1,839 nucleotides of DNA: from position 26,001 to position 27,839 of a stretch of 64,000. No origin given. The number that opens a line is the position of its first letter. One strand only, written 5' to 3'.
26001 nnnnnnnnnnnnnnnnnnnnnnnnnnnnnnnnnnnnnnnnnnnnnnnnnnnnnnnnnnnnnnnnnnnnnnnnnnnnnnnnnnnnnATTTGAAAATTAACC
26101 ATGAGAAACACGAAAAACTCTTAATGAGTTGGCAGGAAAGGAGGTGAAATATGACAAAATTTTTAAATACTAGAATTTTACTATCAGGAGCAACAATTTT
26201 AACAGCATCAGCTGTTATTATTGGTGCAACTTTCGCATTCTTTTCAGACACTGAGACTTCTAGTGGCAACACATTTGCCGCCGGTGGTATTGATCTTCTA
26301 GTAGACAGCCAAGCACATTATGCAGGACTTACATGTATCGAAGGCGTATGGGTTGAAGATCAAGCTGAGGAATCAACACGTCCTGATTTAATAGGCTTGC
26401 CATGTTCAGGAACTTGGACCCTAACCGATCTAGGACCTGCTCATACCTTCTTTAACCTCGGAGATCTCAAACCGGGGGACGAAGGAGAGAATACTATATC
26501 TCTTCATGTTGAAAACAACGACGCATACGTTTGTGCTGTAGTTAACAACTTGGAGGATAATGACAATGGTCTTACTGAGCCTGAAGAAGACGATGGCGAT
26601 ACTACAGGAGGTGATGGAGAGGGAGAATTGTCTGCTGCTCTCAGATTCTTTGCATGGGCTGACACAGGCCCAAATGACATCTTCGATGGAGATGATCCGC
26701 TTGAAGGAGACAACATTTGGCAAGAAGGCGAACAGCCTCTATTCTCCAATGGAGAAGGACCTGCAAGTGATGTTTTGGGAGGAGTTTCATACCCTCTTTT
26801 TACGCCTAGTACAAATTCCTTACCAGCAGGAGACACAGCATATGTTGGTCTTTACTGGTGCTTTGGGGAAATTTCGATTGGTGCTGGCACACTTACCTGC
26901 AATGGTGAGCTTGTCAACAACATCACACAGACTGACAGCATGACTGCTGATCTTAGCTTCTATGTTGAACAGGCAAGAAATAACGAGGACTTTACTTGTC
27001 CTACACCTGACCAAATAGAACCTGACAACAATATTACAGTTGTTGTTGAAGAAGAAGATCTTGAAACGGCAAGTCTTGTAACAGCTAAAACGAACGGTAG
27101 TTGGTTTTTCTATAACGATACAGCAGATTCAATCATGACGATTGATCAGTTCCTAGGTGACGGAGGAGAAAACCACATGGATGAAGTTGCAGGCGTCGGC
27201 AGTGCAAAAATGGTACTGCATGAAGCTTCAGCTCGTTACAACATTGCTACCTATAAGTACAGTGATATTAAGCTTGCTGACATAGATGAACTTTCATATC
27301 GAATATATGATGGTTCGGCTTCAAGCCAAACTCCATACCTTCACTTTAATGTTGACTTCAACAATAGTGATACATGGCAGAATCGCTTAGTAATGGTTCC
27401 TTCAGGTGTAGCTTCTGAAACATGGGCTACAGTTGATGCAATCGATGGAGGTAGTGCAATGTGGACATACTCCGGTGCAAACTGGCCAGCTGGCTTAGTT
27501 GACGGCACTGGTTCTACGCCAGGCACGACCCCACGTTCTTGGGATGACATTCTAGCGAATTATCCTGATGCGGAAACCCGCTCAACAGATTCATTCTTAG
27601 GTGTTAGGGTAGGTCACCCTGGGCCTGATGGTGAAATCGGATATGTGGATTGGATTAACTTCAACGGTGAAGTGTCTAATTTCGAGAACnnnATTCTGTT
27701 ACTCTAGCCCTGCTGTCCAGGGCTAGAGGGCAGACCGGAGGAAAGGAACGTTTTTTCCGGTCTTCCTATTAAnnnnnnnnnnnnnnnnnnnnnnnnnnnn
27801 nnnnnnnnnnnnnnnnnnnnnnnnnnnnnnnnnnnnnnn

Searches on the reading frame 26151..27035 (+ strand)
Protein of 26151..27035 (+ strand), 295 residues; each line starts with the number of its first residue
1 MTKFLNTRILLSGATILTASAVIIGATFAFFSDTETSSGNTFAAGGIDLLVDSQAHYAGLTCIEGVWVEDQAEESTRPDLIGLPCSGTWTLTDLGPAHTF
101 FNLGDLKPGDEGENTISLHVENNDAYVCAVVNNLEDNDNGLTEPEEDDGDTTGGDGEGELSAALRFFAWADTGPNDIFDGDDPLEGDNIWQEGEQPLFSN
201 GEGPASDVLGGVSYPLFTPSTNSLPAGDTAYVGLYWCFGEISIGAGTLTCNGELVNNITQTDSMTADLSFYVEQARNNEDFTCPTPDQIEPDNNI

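Call 35: search_solved_structures(query=A2, max_evalue=10, show_alignments=2)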
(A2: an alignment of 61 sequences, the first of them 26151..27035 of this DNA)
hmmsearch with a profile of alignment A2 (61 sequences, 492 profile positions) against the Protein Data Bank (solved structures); distinct sequences matched with E-value up to 10: 0.

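Call 40: predict_structure(alignment_id=A2)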
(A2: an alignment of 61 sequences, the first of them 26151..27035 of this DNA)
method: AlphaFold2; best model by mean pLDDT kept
length: 295 residues; sequences in the alignment: 61
mean_pLDDT: 85.8   pTM: 0.77
mean pLDDT of the five models: 85.8, 83.7, 83.7, 81.9, 81.1
residues with pLDDT >= 90: 168; 70-90: 92; 50-70: 21; < 50: 14
segments of 3 or more residues with pLDDT < 50: 31-43
pLDDT, mean of each block of 10 residues (from residue 1): 71 84 67 43 66 95 95 92 94 73 92 95 93 90 79 85 96 81 89 89 91 94 94 97 95 88 91 93 90 58
secondary structure, 60 per line:
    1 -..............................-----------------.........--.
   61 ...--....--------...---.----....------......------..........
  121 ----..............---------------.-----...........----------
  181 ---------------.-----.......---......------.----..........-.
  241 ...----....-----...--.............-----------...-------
elements in order: H2-31 E49-57 E60-63 E66-69 E89-92 E99-104 E111-120 E125-138 H160-163 E164-170 E202-204 H205-208 E212-217 E229-238 E240-243 E248-251 E262-274

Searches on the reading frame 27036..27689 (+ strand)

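Call 68: search_protein_families(library=pfam, proteins=[window:27036-27689:+], max_evalue=10)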
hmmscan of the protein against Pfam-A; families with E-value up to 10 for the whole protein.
window:27036-27689:+ (218 aa): 1 family
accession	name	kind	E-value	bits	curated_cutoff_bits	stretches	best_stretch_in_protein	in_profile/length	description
PF09149.16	DUF1935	-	0.00077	20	27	1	17-44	30-57/108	Domain of unknown function (DUF1935)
